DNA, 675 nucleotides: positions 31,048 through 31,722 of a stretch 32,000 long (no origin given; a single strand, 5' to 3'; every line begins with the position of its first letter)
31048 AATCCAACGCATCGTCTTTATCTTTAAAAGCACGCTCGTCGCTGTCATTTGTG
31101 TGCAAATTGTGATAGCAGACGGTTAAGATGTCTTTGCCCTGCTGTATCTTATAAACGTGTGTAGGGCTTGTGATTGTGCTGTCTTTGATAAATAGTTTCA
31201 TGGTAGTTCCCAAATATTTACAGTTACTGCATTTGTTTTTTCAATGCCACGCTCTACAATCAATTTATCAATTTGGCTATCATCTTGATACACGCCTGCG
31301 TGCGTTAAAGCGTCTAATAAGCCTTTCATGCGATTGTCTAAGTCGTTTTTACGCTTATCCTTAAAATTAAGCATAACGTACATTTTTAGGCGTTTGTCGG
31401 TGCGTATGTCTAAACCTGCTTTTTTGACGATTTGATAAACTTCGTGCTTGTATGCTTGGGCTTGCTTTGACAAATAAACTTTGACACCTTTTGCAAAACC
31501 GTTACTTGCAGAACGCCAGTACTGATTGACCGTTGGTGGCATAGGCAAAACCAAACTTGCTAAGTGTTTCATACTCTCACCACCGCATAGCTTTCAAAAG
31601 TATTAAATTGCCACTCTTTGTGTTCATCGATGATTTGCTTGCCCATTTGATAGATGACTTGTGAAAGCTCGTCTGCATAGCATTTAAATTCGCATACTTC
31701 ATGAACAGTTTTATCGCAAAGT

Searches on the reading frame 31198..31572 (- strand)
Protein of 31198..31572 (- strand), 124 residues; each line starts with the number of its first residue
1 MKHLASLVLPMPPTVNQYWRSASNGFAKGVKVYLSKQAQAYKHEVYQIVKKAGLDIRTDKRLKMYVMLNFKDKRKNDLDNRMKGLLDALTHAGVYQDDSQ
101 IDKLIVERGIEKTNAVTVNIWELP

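Call 74: search_protein_families(library=pfam, proteins=[window:31198-31572:-], max_evalue=0.001)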
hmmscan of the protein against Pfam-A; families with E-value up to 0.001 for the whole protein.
window:31198-31572:- (124 aa): 1 family
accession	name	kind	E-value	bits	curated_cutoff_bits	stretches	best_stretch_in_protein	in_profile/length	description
PF05866.16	RusA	-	1.2e-18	68.4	22.8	1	10-120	1-123/124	Endodeoxyribonuclease RusA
